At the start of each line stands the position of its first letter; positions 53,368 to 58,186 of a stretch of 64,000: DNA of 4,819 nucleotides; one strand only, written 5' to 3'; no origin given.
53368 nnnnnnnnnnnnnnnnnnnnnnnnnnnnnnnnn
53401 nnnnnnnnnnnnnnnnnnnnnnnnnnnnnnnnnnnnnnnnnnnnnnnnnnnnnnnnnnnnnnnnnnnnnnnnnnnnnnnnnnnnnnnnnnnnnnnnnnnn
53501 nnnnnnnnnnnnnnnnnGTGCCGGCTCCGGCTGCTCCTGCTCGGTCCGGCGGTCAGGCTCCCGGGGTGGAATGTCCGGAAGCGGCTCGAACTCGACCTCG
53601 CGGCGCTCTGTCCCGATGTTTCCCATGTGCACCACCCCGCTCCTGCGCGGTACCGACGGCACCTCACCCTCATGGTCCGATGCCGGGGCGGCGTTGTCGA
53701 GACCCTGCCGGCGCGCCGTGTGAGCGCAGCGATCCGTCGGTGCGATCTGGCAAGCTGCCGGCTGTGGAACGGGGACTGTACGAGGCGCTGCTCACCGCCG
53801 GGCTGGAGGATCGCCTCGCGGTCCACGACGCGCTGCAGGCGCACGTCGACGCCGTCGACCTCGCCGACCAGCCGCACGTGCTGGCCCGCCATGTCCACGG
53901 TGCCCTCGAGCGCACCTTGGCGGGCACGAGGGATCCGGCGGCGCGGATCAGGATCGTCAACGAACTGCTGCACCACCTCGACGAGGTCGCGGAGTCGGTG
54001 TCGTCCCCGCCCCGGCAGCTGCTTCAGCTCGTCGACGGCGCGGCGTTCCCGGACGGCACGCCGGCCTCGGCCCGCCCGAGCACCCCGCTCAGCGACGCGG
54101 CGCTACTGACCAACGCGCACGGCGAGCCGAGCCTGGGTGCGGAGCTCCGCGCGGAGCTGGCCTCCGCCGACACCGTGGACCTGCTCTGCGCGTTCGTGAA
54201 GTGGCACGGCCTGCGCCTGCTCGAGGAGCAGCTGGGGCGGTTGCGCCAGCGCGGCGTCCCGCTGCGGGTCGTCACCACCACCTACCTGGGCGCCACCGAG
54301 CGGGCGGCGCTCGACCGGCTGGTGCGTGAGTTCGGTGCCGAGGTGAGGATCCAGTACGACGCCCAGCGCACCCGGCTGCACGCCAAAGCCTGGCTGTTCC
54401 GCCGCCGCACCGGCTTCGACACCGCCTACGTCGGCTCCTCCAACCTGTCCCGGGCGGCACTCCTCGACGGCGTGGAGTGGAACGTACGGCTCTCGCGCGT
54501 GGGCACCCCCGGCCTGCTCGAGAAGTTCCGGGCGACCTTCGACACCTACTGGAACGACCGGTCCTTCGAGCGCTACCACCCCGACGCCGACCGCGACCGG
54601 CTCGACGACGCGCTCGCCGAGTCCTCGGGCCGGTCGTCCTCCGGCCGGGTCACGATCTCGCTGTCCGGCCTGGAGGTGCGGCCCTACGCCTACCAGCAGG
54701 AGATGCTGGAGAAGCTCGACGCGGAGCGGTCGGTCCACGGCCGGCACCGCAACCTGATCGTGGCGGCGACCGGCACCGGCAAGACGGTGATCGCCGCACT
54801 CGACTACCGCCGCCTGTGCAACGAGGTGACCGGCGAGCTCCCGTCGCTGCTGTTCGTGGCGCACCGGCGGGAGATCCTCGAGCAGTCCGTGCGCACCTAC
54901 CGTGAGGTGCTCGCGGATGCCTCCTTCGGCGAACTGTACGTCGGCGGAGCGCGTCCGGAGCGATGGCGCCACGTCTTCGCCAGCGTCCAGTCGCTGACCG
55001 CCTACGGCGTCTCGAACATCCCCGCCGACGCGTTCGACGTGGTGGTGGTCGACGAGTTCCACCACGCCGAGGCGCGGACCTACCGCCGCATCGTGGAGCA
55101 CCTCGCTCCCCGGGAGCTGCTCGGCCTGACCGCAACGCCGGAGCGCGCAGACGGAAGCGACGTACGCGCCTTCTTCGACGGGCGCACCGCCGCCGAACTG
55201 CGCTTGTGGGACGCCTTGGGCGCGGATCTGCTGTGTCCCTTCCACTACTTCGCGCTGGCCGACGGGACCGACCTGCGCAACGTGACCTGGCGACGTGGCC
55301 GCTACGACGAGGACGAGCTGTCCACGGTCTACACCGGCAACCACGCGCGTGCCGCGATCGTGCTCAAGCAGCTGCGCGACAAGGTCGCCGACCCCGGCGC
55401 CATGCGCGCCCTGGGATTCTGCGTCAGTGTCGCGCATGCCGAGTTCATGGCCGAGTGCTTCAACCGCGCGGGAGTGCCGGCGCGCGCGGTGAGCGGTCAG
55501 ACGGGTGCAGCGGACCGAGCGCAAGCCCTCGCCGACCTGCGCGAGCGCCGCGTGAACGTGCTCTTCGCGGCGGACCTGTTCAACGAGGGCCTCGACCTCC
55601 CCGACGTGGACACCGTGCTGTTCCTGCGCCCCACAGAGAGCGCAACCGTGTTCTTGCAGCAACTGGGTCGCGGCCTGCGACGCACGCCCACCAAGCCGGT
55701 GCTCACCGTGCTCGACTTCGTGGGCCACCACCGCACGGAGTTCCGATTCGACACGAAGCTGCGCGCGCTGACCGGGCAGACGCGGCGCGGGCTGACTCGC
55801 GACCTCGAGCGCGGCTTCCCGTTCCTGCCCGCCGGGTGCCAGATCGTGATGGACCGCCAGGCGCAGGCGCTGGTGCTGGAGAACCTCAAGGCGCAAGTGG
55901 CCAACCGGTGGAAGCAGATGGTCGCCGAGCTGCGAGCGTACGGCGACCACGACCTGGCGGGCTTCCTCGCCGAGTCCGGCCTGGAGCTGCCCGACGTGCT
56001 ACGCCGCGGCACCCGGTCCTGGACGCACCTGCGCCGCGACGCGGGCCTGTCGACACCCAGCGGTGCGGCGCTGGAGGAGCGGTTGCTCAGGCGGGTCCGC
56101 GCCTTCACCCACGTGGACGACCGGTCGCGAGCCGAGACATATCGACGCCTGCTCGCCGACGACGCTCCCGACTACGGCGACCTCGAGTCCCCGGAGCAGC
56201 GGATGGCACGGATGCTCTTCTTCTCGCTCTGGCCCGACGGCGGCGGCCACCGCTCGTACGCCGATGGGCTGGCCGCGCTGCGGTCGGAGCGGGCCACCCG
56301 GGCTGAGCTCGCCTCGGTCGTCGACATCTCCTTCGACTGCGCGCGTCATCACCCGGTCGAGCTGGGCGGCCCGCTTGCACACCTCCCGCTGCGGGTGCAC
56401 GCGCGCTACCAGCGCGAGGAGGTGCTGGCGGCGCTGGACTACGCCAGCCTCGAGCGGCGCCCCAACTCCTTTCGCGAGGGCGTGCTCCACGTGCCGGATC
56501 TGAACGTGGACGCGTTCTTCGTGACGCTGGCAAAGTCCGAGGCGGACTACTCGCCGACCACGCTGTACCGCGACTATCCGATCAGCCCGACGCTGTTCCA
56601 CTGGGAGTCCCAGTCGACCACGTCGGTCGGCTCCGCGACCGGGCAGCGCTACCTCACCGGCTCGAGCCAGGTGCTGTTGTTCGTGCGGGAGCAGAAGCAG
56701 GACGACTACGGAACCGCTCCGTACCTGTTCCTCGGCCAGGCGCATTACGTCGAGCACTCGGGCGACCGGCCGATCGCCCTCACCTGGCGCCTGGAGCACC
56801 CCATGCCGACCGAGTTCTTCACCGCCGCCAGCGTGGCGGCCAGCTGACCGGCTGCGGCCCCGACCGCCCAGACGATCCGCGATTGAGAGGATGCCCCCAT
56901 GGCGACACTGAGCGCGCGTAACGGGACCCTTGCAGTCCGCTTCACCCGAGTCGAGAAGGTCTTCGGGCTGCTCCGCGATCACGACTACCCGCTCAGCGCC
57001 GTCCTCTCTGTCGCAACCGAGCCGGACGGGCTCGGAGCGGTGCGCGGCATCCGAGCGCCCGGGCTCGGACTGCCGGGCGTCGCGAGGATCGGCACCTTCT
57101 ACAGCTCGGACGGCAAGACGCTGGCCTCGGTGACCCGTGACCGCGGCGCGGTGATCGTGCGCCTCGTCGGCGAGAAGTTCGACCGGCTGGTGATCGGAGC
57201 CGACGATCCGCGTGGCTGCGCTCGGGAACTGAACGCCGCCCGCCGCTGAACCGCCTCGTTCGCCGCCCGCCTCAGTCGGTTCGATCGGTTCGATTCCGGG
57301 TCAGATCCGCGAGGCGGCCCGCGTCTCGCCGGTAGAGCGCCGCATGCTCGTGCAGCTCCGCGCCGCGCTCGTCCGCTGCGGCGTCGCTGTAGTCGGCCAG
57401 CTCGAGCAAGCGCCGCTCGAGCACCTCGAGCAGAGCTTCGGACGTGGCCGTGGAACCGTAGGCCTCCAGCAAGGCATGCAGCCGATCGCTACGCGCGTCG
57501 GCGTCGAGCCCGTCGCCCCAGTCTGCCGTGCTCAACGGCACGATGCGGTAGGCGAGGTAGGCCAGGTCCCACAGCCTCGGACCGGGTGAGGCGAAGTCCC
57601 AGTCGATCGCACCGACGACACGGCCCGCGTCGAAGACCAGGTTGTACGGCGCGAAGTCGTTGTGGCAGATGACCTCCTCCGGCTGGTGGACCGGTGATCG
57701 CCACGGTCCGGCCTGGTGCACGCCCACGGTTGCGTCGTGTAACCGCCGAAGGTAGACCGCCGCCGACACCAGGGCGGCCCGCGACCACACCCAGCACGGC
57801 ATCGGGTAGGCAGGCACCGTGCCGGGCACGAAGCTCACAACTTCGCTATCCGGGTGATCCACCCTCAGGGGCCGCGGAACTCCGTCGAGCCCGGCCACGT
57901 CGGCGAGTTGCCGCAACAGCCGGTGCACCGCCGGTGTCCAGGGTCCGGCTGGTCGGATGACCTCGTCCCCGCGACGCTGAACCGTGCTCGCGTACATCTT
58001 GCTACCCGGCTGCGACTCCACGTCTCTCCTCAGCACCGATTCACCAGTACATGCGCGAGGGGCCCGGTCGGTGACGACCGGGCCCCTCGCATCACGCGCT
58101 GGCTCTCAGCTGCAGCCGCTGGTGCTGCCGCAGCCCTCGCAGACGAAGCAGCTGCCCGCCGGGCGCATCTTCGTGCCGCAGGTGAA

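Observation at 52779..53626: Unlisted 40-aa peptide translationally coupled to a Cys/His-motif membrane protein: candidate uncharacterised two-gene system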

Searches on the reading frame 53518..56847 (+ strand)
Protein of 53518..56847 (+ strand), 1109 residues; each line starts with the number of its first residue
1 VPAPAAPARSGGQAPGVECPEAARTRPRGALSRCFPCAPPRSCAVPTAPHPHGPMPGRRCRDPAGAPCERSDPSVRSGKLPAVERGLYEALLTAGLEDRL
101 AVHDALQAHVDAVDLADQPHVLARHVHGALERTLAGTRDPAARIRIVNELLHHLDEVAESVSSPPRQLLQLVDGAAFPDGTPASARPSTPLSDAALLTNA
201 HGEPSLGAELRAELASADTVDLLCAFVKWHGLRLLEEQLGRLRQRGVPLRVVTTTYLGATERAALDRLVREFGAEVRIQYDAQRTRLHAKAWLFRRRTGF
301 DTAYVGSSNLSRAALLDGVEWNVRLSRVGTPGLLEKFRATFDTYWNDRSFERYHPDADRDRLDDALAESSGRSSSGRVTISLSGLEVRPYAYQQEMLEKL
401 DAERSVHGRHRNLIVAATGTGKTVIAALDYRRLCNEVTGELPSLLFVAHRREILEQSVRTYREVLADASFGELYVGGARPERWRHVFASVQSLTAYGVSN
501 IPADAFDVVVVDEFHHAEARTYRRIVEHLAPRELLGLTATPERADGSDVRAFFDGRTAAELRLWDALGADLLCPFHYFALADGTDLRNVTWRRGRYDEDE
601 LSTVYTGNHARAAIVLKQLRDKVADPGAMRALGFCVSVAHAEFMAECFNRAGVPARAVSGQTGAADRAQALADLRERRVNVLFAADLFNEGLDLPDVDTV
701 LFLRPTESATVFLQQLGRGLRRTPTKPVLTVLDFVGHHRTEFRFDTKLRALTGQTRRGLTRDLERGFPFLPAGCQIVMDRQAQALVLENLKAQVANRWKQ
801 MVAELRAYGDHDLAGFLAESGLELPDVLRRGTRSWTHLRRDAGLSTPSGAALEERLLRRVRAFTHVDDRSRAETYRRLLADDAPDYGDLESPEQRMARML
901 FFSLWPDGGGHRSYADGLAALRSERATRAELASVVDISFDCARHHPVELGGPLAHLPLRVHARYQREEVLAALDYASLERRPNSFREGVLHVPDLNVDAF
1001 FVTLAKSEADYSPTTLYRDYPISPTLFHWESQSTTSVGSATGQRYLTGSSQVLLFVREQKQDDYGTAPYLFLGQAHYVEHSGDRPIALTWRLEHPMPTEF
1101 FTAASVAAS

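Call 3: search_protein_families(library=pfam, proteins=[window:53518-56847:+], max_evalue=1)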
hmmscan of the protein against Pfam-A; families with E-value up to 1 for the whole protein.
window:53518-56847:+ (1109 aa): 8 families
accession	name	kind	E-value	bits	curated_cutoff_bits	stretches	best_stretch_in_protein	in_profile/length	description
PF04851.21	ResIII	-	4.9e-33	114.8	22.5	1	387-543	2-164/164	Type III restriction enzyme, res subunit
PF11907.13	DUF3427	-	6.5e-19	68.7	27.7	1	957-1102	126-277/280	Domain of unknown function (DUF3427)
PF00271.37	Helicase_C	-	8.3e-14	52.2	23.5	1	630-721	17-108/110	Helicase conserved C-terminal domain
PF00270.35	DEAD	-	3.1e-10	40.5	26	1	392-542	3-161/167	DEAD/DEAH box helicase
PF13091.12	PLDc_2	-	3.3e-08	33.9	27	1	237-345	27-132/132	PLD-like domain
PF09565.16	RE_NgoFVII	-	0.00073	19.3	23.8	1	271-315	77-121/162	NgoFVII restriction endonuclease N-terminal PLD domain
PF13401.12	AAA_22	-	0.13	13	27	0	413-525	9-104/130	AAA domain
PF13671.12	AAA_33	-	0.31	11.8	27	1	234-280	58-103/143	AAA domain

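Call 18: search_protein_families(library=padloc, proteins=[window:53518-56847:+], max_evalue=1)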
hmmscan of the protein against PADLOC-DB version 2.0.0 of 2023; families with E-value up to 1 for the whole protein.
window:53518-56847:+ (1109 aa): 30 families (the best 25 are shown)
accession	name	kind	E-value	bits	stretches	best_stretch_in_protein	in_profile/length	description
PDLC03659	mREase_IV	-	0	1221.4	1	184-1105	14-940/945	Type IV methyl-directed restriction enzyme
PDLC03658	mREase_IV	-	3.6e-76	254.6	2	196-748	31-571/953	Type IV methyl-directed restriction enzyme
PDLC02707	PbeA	-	1.2e-27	94.8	2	260-579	107-454/672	PbeA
PDLC02704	PbeA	-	1.9e-22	77.5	3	644-739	553-648/682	PbeA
PDLC03047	REase_I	-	1.3e-12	44.3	2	390-544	345-494/1107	Type I restriction enzyme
PDLC02706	PbeA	-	1e-10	38.9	2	663-737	600-674/722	PbeA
PDLC03049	REase_I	-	2.1e-10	37.2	1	389-735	168-539/807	Type I restriction enzyme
PDLC03042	REase_I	-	1.1e-08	30.9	2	615-735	711-845/1170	Type I restriction enzyme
PDLC02703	PbeA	-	3.4e-08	30.5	2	665-738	542-617/626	PbeA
PDLC02503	BrxHI|BrxHII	-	3.4e-08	30.2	1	597-731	223-351/698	BrxHI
PDLC01439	typeIV_DinG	-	4.8e-07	26.8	2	630-696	408-471/575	CAS-IV-A; associated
PDLC03829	ZacB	-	1.4e-06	25.4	1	281-372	291-390/586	-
PDLC02870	DpdF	-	3.9e-06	23.7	1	627-727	225-326/534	DpdF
PDLC02705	PbeA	-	5.4e-06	22.9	2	630-735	527-633/691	PbeA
PDLC03597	REase_MTase_IIG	-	6.2e-06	22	1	654-726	520-599/1646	Type IIG restriction enzyme-methyltransferase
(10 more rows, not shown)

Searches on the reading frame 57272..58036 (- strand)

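Call 104: search_protein_families(library=pfam, proteins=[window:57272-58036:-], max_evalue=0.00001)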
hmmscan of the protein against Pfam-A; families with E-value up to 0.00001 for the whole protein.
window:57272-58036:- (254 aa): 1 family
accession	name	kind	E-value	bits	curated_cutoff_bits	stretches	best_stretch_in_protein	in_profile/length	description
PF01636.29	APH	-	2.6e-14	54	23.2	1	118-195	165-235/239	Phosphotransferase enzyme family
